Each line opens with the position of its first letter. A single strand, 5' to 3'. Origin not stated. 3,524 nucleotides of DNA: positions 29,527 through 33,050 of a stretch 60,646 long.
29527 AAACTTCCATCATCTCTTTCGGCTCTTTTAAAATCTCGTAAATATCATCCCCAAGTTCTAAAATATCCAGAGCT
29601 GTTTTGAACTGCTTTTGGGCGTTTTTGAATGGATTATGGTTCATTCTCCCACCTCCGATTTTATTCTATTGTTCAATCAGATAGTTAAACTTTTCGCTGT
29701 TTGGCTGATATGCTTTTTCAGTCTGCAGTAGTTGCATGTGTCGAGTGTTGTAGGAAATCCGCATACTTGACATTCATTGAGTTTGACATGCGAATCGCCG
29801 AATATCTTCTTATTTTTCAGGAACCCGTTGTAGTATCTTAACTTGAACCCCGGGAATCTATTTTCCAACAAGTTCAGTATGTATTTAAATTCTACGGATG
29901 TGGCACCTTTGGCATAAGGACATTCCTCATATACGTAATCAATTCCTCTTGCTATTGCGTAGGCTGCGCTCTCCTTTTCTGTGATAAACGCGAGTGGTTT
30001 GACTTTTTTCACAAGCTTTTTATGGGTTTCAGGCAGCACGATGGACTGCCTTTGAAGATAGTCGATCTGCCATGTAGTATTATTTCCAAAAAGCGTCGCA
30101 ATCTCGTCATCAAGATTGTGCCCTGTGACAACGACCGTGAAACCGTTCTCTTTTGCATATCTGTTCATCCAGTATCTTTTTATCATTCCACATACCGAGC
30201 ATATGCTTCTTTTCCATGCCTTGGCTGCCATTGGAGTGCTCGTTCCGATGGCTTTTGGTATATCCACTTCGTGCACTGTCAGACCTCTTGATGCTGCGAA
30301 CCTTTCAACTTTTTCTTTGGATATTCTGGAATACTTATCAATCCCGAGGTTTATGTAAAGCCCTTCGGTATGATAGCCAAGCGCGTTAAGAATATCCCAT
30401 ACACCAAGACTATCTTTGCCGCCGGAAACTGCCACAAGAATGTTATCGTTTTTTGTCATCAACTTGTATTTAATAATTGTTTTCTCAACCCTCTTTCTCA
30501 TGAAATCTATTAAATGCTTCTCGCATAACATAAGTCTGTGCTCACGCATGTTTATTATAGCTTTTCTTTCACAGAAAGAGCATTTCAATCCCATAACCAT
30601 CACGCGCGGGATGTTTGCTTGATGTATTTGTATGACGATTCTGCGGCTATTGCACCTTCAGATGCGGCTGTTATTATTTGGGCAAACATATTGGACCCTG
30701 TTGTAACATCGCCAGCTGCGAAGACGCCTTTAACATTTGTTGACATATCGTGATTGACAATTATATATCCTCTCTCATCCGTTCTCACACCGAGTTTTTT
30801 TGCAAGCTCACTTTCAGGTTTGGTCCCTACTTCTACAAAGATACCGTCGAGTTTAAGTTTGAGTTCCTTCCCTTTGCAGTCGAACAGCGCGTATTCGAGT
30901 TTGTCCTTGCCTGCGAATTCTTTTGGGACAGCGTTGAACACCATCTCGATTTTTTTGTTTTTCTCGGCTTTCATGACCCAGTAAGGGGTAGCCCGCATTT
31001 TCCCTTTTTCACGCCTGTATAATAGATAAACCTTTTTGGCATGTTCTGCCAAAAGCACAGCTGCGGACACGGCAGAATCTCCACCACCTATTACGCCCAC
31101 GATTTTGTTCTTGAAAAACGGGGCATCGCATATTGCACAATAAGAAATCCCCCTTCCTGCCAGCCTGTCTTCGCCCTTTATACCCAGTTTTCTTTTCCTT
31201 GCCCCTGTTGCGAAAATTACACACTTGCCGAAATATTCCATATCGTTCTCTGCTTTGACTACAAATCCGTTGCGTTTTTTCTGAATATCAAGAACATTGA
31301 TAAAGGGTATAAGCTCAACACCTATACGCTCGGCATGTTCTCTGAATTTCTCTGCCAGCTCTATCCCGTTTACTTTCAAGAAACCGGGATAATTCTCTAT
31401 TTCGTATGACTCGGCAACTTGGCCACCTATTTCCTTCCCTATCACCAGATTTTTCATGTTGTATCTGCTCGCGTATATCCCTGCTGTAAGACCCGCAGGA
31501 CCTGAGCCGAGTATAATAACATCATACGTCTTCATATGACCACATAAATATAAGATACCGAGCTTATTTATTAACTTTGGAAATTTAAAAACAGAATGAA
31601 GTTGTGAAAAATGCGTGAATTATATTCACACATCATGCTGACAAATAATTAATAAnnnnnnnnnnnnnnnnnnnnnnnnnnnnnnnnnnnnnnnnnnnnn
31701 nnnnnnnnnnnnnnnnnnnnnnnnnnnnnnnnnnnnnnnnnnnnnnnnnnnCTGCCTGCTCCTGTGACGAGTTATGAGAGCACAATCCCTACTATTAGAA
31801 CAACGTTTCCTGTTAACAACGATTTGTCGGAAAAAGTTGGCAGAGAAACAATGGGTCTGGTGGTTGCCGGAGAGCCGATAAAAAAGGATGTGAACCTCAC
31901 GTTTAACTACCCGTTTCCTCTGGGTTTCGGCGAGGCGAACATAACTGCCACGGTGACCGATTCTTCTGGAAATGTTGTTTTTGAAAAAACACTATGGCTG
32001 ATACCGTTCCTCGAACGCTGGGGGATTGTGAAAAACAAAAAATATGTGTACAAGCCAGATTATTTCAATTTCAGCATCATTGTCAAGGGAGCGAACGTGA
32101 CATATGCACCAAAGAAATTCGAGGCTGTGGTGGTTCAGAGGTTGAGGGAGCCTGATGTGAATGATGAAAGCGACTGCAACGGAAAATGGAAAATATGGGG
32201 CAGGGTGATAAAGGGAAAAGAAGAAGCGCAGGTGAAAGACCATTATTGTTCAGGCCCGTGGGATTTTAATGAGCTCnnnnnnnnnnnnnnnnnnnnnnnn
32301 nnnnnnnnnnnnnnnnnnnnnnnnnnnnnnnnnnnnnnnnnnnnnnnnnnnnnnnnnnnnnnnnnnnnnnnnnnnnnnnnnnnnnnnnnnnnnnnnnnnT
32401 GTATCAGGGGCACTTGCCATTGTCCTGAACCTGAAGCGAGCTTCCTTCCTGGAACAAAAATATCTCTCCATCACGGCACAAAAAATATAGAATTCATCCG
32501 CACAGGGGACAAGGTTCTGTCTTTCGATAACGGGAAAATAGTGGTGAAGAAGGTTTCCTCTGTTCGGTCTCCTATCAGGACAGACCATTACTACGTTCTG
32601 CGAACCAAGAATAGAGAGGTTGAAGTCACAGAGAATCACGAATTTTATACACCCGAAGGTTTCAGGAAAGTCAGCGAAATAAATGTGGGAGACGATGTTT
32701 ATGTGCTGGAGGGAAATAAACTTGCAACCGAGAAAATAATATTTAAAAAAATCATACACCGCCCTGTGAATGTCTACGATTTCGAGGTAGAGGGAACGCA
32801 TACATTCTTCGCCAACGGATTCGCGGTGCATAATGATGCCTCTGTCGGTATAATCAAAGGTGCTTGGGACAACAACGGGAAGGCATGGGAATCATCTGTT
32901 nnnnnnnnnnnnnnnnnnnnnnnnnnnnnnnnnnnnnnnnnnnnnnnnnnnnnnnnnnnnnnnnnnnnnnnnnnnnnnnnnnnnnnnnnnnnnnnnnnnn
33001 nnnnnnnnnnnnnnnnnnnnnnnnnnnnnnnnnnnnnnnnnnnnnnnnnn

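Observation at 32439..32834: Mini Hint (bacterial-intein-like) domain embedded in an archaeal extracellular giant protein, lacking the +1 nucleophile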

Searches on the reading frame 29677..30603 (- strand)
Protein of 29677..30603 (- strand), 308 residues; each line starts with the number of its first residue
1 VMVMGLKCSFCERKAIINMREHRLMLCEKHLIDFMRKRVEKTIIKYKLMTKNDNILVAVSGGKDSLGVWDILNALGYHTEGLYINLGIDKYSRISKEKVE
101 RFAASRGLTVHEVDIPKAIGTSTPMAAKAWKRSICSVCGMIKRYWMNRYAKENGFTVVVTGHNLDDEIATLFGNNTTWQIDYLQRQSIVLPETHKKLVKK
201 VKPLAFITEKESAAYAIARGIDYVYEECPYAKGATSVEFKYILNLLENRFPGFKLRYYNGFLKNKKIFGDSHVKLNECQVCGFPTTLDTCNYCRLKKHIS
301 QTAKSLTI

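Call 14: search_protein_families(library=pfam, proteins=[window:29677-30603:-], max_evalue=0.001)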
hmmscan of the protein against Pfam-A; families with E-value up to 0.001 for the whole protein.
window:29677-30603:- (308 aa): 3 families
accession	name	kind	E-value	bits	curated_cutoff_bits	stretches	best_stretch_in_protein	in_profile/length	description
PF01171.26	ATP_bind_3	-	1.6e-08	34.9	27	1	55-226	2-166/182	PP-loop family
PF22082.2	TtuA_LIM_N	-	3.5e-08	33.8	27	1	7-32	1-26/26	2-thiouridine synthetase TtuA, N-terminal LIM domain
PF01507.26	PAPS_reduct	-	2.7e-05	24.7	22.5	1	55-224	2-157/175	Phosphoadenosine phosphosulfate reductase domain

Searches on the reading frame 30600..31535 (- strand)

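Call 14: search_protein_families(library=pfam, proteins=[window:30600-31535:-], max_evalue=0.001)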
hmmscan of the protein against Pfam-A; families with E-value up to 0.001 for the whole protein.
window:30600-31535:- (311 aa): 10 families
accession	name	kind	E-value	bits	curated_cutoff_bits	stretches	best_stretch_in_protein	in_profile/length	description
PF07992.20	Pyr_redox_2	-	6.3e-50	170.7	26.1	1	4-294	1-291/291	Pyridine nucleotide-disulphide oxidoreductase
PF13738.12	Pyr_redox_3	-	1.9e-30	106.6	30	1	55-275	78-305/305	Pyridine nucleotide-disulphide oxidoreductase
PF00070.33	Pyr_redox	-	4.2e-10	40.5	22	1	146-212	2-71/82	Pyridine nucleotide-disulphide oxidoreductase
PF00890.30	FAD_binding_2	-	5.5e-09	36.1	20.4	0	5-35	1-31/414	FAD binding domain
PF03486.20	HI0933_like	-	7.2e-07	29.3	50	0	5-34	2-31/244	HI0933-like protein Rossmann domain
PF13450.12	NAD_binding_8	-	1e-06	29.3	21.9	0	8-44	1-38/68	NAD(P)-binding Rossmann-like domain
PF01266.30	DAO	-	3.5e-06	27.2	27.9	0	55-113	146-205/353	FAD dependent oxidoreductase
PF12831.13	FAD_oxidored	-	3.8e-06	26.9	27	0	5-40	1-38/416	FAD dependent oxidoreductase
PF01134.28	GIDA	-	1.1e-05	25.1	22.1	0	5-34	1-30/391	Glucose inhibited division protein A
PF01946.23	Thi4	-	2.1e-05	24.3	26.2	0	4-36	18-51/235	Thi4 family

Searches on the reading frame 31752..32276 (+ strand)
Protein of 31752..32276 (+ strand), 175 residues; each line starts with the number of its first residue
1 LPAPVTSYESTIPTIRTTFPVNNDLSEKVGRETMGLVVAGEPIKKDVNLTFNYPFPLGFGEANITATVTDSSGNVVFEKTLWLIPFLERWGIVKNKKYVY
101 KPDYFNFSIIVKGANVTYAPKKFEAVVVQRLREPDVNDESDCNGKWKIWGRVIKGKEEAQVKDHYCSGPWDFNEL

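Call 66: search_solved_structures(query=A5, max_evalue=10)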
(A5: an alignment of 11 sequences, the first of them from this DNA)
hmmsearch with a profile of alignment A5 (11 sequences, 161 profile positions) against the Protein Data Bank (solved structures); distinct sequences matched with E-value up to 10: 3.
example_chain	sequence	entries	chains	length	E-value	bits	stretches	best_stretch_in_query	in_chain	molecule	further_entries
2cy9_A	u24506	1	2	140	1.3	11.7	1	32-71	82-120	Thioesterase superfamily member 2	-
2h4u_A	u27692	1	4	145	2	11.1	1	32-71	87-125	Thioesterase superfamily member 2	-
2f0x_A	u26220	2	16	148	2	11.1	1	32-71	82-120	Thioesterase superfamily member 2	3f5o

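Call 72: search_protein_families(library=pfam, alignment_id=A5, max_evalue=5)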
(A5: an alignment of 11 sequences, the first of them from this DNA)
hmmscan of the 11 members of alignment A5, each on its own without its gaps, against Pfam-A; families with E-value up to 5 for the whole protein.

A. member 1, seq(175 aa): 1 family
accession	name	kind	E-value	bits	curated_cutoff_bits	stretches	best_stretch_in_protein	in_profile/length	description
PF06586.17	TraK_N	-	0.16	12.8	24.8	1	17-76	18-74/100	TraK N-terminal domain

B. families by the number of members that match (of 11 scanned): 5 families
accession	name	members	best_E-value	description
PF12733.13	Cadherin-like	1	0.02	Cadherin-like beta sandwich domain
PF17347.7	DUF5377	1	0.15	Family of unknown function (DUF5377)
PF06586.17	TraK_N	1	0.16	TraK N-terminal domain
PF22942.1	DUF7025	1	0.17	Domain of unknown function (DUF7025)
PF03072.19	DUF237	1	0.55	Domain of unknown function (DUF237)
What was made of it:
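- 31776..32300 (+): Conserved N-terminal 'tip' module (aa ~41-215), ending in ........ and carrying 4 N-glycosylation sequons. Fold unknown. No Pfam or PDB sequence relatives (calls 66, 72).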

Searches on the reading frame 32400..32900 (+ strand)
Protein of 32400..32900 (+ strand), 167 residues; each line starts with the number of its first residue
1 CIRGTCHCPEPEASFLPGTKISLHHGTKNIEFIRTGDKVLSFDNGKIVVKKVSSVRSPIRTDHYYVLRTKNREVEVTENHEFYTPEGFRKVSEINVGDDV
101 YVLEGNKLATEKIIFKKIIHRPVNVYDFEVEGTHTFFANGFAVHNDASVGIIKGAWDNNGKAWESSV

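Call 5: search_protein_families(library=pfam, proteins=[window:32400-32900:+], max_evalue=1)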
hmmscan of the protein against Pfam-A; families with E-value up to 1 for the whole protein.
window:32400-32900:+ (167 aa): 5 families
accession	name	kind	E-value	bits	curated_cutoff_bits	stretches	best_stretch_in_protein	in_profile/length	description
PF07591.16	PT-HINT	-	3.9e-13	50.3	27.7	1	25-145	6-129/137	Pretoxin HINT domain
PF14890.11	Intein_splicing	-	3.6e-09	37.1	35.8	2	35-119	19-109/155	Intein splicing domain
PF13403.11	Hint_2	-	4.8e-08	34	28.4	1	14-141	2-138/147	Hint domain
PF01079.26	Hint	-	4.2e-06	26.9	29.7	1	21-92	20-96/213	Hint module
PF04014.23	MazE_antitoxin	-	0.017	15.5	24.7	0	33-55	22-46/48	Antidote-toxin recognition MazE, bacterial antitoxin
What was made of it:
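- On Hedgehog/Hog domain: Pfam Hint (PF01079) scores 26.9 bits, below the 29.7 cutoff (call 5).
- Closest known: Canonical mini-inteins. Different: The domain scores lower on intein models than on PT-HINT (call 5).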

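Call 6: search_protein_families(library=ncbifam, proteins=[window:32400-32900:+], max_evalue=1)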
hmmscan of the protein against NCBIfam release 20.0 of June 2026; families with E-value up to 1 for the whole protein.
window:32400-32900:+ (167 aa): 6 families
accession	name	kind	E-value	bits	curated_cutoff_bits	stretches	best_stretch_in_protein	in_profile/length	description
NF005852.0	PRK07773.1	equivalog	1.3e-08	33.6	780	2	38-100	426-490/886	replicative DNA helicase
TIGR01443.1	intein_Cterm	domain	4.6e-07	29.9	15.6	1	125-145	2-23/24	intein C-terminal splicing region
TIGR01445.1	intein_Nterm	domain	8.6e-07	29.9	24.5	1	16-84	3-83/83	intein N-terminal splicing region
NF038162.1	RtcB_rel_intein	exception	1.1e-05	23.6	1150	1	40-104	126-193/961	intein-containing RtcB family protein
NF003158.0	PRK04132.1-3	equivalog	0.0012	15.9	1750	1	47-102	687-743/1437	replication factor C small subunit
NF011418.0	PRK14845.1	equivalog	0.0086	13.8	756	1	69-105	99-135/1049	translation initiation factor IF-2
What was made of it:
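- On Hint superfamily: Pfam and NCBIfam models hit (calls 5, 6).
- Family and fold: PT-HINT, Intein_splicing and Hint_2 pass their cutoffs (call 5), and intein N- and C-terminal models pass theirs (call 6). All intein blocks are present, and the intein N- and C-terminal models hit (call 6).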

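Call 13: search_solved_structures(query=window:32400-32900:+, max_evalue=1, show_alignments=3)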
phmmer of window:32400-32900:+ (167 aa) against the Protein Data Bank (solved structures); distinct sequences matched with E-value up to 1: 32.
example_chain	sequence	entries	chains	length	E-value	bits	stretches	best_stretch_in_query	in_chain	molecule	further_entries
2lwy_A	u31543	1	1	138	4.5e-10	43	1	14-144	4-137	BACTERIAL INTEIN-LIKE DOMAIN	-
6y75_A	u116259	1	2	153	2.3e-05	27.7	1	14-144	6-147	NAD(P)(+)--arginine ADP-ribosyltransferase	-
6tmm_AAA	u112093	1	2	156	2.5e-05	27.6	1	14-144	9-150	NAD(P)(+)--arginine ADP-ribosyltransferase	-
6tmm_BBB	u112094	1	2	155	2.8e-05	27.4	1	14-144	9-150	NAD(P)(+)--arginine ADP-ribosyltransferase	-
6y75_B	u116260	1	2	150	2.9e-05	27.4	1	14-144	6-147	NAD(P)(+)--arginine ADP-ribosyltransferase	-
6qaz_A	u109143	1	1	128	3.6e-05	27.1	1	19-145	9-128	cyanophage-like gp41-1 intein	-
3ifj_A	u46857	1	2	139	7.1e-05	26.1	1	74-145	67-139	Endonuclease PI-MtuI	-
6rpp_A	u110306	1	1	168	7.8e-05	26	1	66-144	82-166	Cell division control protein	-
2jmz_A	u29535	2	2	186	8.9e-05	25.8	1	65-144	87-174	Hypothetical protein MJ0781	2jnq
6rpq_A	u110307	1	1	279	0.00015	25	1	49-145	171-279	Ubiquitin-like protein SMT3,1108aa long hypothetical cell division control protein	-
7cfv_A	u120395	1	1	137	0.00024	24.4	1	66-145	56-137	Spl DnaX mini-intein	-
3igd_A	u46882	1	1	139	0.00026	24.3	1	74-145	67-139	Endonuclease PI-MtuI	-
2in9_A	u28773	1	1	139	0.00026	24.3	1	74-145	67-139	Endonuclease PI-MtuI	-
4o1r_A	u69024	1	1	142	0.00036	23.8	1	65-145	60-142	Replicative DNA helicase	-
2in0_A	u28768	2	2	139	0.00039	23.7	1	76-145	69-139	Endonuclease PI-MtuI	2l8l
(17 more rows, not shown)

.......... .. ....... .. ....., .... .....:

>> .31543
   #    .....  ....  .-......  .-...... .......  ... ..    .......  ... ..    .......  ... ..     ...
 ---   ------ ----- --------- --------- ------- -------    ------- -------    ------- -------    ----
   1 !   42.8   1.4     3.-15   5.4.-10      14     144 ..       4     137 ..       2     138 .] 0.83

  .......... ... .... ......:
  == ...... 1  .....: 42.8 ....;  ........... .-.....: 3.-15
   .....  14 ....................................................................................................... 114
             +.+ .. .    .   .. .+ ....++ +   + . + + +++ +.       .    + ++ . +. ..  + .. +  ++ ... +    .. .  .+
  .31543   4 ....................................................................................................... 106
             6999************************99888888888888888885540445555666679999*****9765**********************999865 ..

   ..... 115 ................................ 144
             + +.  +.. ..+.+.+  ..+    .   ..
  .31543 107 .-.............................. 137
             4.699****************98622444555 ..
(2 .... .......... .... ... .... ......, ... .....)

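Call 28: find_homologous_proteins(query=window:32424-32852:+, max_evalue=0.001)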
Query window:32424-32852:+: 15 candidates shared short words with the query, none scored E <= 0.001.

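Call 52: predict_structure(alignment_id=A1)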
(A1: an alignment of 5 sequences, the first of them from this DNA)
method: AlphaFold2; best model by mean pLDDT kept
length: 141 residues; sequences in the alignment: 5
mean_pLDDT: 91.6   pTM: 0.86
mean pLDDT of the five models: 91.6, 91.2, 91.1, 91.0, 90.8
residues with pLDDT >= 90: 119; 70-90: 15; 50-70: 3; < 50: 4
segments of 3 or more residues with pLDDT < 50: 139-141
pLDDT, mean of each block of 10 residues (from residue 1): 84 95 96 93 92 95 94 93 95 94 97 93 92 75 27
secondary structure, 60 per line:
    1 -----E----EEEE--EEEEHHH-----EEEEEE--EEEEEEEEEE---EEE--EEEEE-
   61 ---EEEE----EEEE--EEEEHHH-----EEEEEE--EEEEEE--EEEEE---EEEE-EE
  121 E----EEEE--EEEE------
elements in order: E11-14 E17-20 E29-34 E37-46 E50-52 E55-59 E64-67 E72-75 E78-81 E90-95 E98-103 E106-110 E114-117 E119-121 E126-129 E132-135
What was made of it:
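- On Hint superfamily: The AF2 model has pLDDT 91.6 and is all-beta (call 52).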

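Call 55: fold_search(model_id=the predicted structure, library=pdb)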
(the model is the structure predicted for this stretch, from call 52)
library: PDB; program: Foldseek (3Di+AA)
matches with E <= 10: 436; with E <= 0.001: 66
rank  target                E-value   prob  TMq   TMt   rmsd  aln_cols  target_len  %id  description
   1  2lwy_MODEL_1_A        3.8e-10  1.00  0.85  0.87   1.6       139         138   28  Solution Structure of Bacterial Intein-Like domain from Clostridium thermocellum (released 2013-05-08)
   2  6y75_A                7.1e-10  1.00  0.87  0.81   2.1       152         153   26  BIL2 domain from T.thermophila BUBL1 locus (C1A-N143A) (released 2021-02-03)
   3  6y75_B                1.1e-09  1.00  0.85  0.80   2.1       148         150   27  BIL2 domain from T.thermophila BUBL1 locus (C1A-N143A) (released 2021-02-03)
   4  6tmm_BBB              1.7e-09  1.00  0.85  0.78   1.7       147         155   27  BIL2 domain from T.thermophila BUBL1 locus (C1A-N143A) (released 2020-12-16)
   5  6tmm_AAA              7.6e-09  1.00  0.84  0.76   2.1       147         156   27  BIL2 domain from T.thermophila BUBL1 locus (C1A-N143A) (released 2020-12-16)
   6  4o1r                  8.8e-09  1.00  0.83  0.82   2.3       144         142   21  Crystal structure of NpuDnaB intein (released 2014-03-19)
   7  6frh_A                1.1e-08  1.00  0.81  0.72   2.8       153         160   20  Crystal structure of Ssp DnaB Mini-Intein variant M86 (released 2019-01-30)
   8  6riz                  1.4e-08  1.00  0.82  0.91   1.6       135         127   25  Crystal structure of gp41-1 intein (C1A, F65W, D107C) (released 2020-04-29)
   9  6qaz                  1.6e-08  1.00  0.82  0.90   1.7       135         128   27  Crystal structure of gp41-1 intein (released 2019-11-13)
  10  1mi8                  1.7e-08  1.00  0.83  0.83   2.6       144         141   22  2.0 Angstrom crystal structure of a DnaB intein from Synechocystis sp. PCC 6803 (released 2003-08-19)
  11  6rpq                  1.7e-08  1.00  0.83  0.48   4.0       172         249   22  Crystal structure of PhoCDC21-1 intein (released 2019-08-14)
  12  6frh_B                2.4e-08  1.00  0.80  0.75   3.2       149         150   21  Crystal structure of Ssp DnaB Mini-Intein variant M86 (released 2019-01-30)
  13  3ifj_A                2.9e-08  1.00  0.79  0.80   2.8       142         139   28  Crystal structure of Mtu recA intein, splicing domain (released 2009-10-06)
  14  5i0a                  4.6e-08  1.00  0.77  0.77   3.0       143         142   26  RecA mini intein in complex with cisplatin (released 2016-09-21)
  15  6frg                  7.3e-08  1.00  0.81  0.73   3.2       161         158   19  Crystal structure of G-1F mutant of Ssp DnaB Mini-Intein variant M86 (released 2019-01-30)
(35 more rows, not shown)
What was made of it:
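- On Hint superfamily: Foldseek gives probability 1.00 to BILs, inteins and Hog (call 55).
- Closest known: Tetrahymena thermophila BUBL BIL2. Same: It is the second-best sequence and structural match (calls 13, 55).
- Closest known: Hedgehog/Hog autoprocessing domain. Different: The window domain scores below the Pfam Hint (Hog) cutoff (26.9 versus 29.7 bits, call 5) and ranks lower structurally (call 55).
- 2LWY (BIL) is the top hit by sequence (call 13) and by fold on a pLDDT 91.6 model (calls 52, 55).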

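Call 59: find_related_loci(query=A3, collection=genome_contigs, flank=6000)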
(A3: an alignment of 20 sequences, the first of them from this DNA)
Query A3 (138 aa) in genome_contigs; peptide patterns used: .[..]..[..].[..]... (x = any residue, [..] = any of these).
55 stretches matched a pattern; 41 encode a relative of the query (tblastn E <= 1e-3); 41 distinct loci.
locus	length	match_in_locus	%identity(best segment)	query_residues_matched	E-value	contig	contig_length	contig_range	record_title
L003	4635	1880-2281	70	1-135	1e-57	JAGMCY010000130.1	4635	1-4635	MAG: Candidatus Aenigmatarchaeota archaeon isolate RS_17_31 ZL495.bin.31.fa_130, whole genome shotgun sequence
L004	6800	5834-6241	60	1-135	3e-53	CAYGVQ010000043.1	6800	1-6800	MAG TPA_asm: uncultured archaeon isolate ERP119294_co3_274 genome assembly, contig: NODE_11322_length_6800_cov_9.277984,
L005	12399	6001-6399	57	4-135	2e-48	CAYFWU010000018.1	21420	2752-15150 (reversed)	MAG TPA_asm: uncultured archaeon isolate ERP108616_co2_128 genome assembly, contig: NODE_3539_length_21420_cov_6.559747,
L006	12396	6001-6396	60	4-135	5e-45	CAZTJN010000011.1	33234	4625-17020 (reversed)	MAG TPA_asm: uncultured archaeon isolate binchicken_co184_466 genome assembly, contig: NODE_1822_length_33234_cov_21.344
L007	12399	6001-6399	49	4-135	1e-33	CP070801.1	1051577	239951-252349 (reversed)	MAG: Candidatus Aenigmatarchaeota archaeon isolate bin1364 chromosome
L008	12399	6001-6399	44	3-135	6e-33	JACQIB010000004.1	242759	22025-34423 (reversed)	MAG: Candidatus Aenigmatarchaeota archaeon isolate NC_groundwater_1114_Ag_S-0.1um_40_325 S_p1_S3_coassembly_k141_1520656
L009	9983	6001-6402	45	3-135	9e-31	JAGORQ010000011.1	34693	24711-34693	Candidatus Shapirobacteria bacterium isolate Gw_Eff_bin_278 Gw_Eff_2248_length_34693_cov_4.792455, whole genome shotgun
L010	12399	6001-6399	44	3-135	4e-29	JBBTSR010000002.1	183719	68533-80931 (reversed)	MAG: Patescibacteria group bacterium isolate H41-bin132_1 H41_bin132_1_000000000002, whole genome shotgun sequence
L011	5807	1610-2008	42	3-135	9e-29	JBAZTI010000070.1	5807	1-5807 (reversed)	MAG: Candidatus Micrarchaeia archaeon isolate SO_2017_GW1_2 NODE_52481_length_5807_cov_1.129577_OW334_2017, whole genome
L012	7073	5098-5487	44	6-135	4e-28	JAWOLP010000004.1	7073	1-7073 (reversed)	MAG: Candidatus Micrarchaeia archaeon isolate bin_281 c_000054322519, whole genome shotgun sequence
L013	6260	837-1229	41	5-135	6e-28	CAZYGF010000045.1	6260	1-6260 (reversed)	MAG TPA_asm: Candidatus Micrarchaeota archaeon isolate binchicken_co91_498 genome assembly, contig: NODE_18020_length_62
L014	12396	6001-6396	44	4-135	1e-27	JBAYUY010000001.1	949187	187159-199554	MAG: Candidatus Shapirobacteria bacterium isolate SO_2016_LW3_47 scaffold00001_LW162_2016, whole genome shotgun sequence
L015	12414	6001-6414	38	1-138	1e-26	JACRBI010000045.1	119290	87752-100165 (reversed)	MAG: Chloroflexi bacterium isolate NC_groundwater_1616_Pr3_B-0.1um_52_55 SR-2_scaffold_141_3512718, whole genome shotgun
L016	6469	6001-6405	42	1-135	2e-26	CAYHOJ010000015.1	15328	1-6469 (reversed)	MAG TPA_asm: uncultured Gammaproteobacteria bacterium isolate ERP119705_co15_489 genome assembly, contig: NODE_4159_leng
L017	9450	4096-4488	40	5-135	2e-26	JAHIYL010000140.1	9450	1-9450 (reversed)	MAG: Nanoarchaeota archaeon isolate Modern_marine.mb.116 Modern_marine.mb.116_k141_1210279, whole genome shotgun sequenc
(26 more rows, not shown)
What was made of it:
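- Tried and rejected: The alignment-based scan succeeded (call 59).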
